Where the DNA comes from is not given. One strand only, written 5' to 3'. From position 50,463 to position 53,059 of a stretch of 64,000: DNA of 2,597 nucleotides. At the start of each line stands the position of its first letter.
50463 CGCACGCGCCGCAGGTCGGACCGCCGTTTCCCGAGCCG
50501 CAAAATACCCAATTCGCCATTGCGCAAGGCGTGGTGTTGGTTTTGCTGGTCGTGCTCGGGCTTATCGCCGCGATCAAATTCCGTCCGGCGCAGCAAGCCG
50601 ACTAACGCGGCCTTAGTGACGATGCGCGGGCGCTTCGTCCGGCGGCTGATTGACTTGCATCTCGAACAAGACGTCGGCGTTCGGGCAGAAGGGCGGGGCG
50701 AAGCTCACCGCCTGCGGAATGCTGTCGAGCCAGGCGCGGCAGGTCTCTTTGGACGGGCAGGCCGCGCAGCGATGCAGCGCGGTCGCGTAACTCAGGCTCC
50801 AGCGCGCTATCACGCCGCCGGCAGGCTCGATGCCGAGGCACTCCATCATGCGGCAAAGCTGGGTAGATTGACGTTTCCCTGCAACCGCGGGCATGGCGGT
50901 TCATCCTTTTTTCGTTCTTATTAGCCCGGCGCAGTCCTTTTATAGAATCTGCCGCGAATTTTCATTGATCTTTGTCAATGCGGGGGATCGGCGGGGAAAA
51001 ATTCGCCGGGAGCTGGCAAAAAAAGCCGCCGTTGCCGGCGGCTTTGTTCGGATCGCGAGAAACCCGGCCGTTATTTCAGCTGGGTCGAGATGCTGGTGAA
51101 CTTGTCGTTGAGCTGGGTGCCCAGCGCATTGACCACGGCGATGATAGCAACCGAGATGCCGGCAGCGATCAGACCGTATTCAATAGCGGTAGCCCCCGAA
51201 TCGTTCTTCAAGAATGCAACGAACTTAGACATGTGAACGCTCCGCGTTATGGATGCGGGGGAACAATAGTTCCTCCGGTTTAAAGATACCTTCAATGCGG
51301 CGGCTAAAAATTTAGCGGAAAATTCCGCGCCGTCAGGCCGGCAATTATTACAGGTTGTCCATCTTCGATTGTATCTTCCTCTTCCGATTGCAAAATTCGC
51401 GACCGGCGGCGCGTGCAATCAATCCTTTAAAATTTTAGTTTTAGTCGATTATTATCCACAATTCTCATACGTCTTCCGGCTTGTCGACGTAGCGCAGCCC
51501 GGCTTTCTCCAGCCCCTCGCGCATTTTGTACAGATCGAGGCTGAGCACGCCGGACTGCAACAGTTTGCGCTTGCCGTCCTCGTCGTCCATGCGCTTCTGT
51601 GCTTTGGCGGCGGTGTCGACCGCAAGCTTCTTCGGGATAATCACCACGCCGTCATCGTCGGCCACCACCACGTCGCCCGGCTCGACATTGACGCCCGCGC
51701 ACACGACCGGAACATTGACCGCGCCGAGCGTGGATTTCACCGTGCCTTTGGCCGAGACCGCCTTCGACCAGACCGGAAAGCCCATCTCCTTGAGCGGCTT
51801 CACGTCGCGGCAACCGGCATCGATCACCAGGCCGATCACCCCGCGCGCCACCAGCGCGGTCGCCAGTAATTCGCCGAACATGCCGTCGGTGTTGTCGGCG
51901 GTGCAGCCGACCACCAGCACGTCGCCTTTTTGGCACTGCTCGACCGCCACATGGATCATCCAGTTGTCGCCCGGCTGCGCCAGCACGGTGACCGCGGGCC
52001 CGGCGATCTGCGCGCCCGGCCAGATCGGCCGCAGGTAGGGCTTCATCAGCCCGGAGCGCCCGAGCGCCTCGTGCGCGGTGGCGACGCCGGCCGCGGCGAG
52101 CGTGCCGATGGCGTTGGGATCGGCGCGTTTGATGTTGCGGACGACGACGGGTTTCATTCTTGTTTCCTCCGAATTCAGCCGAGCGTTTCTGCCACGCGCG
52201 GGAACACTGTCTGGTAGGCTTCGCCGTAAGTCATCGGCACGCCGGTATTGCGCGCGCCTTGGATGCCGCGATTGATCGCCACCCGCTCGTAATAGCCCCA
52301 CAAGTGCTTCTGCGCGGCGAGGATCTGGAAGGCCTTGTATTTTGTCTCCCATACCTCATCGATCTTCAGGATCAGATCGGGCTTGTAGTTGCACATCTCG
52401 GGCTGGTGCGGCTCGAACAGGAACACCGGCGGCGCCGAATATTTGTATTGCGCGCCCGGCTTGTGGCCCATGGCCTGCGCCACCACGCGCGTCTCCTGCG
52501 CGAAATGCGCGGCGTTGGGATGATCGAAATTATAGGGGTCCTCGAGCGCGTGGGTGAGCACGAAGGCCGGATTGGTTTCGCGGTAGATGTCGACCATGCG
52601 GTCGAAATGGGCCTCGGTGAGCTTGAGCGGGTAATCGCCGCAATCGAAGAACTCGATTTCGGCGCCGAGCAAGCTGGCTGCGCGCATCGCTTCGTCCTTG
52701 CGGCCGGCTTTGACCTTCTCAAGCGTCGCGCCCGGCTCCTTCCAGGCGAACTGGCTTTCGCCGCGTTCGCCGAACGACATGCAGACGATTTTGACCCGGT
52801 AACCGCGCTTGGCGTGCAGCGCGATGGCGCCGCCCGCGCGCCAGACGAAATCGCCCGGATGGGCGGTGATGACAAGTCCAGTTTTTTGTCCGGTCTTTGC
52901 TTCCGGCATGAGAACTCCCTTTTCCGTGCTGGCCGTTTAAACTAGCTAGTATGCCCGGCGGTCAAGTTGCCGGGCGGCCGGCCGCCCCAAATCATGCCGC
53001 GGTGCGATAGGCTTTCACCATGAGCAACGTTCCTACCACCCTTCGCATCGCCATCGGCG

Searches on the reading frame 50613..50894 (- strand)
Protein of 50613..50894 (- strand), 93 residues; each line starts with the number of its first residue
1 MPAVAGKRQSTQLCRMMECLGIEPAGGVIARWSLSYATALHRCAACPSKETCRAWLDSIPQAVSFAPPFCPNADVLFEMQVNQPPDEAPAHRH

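Call 59: search_protein_families(library=pfam, max_evalue=0.001, proteins=[window:50613-50894:-])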
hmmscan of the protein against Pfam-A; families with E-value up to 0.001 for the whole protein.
window:50613-50894:- (93 aa): 1 family
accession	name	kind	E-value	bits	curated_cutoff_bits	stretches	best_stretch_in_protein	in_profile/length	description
PF20056.4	DUF6455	-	3.2e-10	40.4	23.7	1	8-80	9-83/85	Family of unknown function (DUF6455)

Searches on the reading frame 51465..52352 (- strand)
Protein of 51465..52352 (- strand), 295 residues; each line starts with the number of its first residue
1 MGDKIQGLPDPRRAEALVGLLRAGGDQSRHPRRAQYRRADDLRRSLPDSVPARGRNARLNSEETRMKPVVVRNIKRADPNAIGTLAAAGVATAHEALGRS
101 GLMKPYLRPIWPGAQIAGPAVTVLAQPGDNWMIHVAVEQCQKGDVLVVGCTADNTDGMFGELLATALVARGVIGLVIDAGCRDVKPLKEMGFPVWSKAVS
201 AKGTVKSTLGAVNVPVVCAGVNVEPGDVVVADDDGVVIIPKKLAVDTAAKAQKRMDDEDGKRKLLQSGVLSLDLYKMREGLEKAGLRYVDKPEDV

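Call 57: search_protein_families(library=ncbifam, max_evalue=0.000001, proteins=[window:51465-52352:-])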
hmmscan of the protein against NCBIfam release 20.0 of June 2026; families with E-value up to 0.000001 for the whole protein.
window:51465-52352:- (295 aa): 10 families
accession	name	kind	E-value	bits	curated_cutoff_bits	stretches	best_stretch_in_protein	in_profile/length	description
NF006731.0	PRK09262.1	equivalog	5.9e-110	366.2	179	1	64-290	3-229/229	4-carboxy-4-hydroxy-2-oxoadipate aldolase/oxaloacetate decarboxylase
TIGR02798.1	ligK_PcmE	equivalog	9.9e-105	349.1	304.5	1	69-289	2-222/222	4-carboxy-4-hydroxy-2-oxoadipate aldolase/oxaloacetate decarboxylase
NF004850.0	PRK06201.1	subfamily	3.7e-49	167.2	231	1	70-270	8-208/222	hypothetical protein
NF006093.0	PRK08245.1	subfamily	6.1e-40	137.1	208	1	75-279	4-225/240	hypothetical protein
NF005442.0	PRK07028.1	equivalog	7.1e-34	117.1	593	1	78-267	226-413/430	bifunctional hexulose-6-phosphate synthase/ribonuclease regulator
NF009399.0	PRK12764.1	equivalog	1.2e-22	80.6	444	1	136-268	340-473/501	fumarylacetoacetate hydrolase family protein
NF006875.0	PRK09372.1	equivalog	1e-18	67.6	136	1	115-244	31-159/161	ribonuclease E activity regulator RraA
TIGR01935.1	NOT-MenG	subfamily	3.4e-16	59.4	123.8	1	104-238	16-149/150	RraA family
NF009134.0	PRK12487.1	equivalog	2.5e-15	56.5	196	1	118-244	34-159/161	putative 4-hydroxy-4-methyl-2-oxoglutarate aldolase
TIGR02998.1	RraA_entero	equivalog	6.3e-07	29.6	241.25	0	127-245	42-160/161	ribonuclease E activity regulator RraA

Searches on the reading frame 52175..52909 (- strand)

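Call 59: search_protein_families(library=pfam, max_evalue=0.001, proteins=[window:52175-52909:-])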
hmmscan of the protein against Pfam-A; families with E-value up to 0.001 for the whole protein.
window:52175-52909:- (244 aa): 1 family
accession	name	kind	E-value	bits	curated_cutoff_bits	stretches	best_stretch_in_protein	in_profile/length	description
PF02585.22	PIG-L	-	1e-21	78.2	28.2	1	12-138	1-126/129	GlcNAc-PI de-N-acetylase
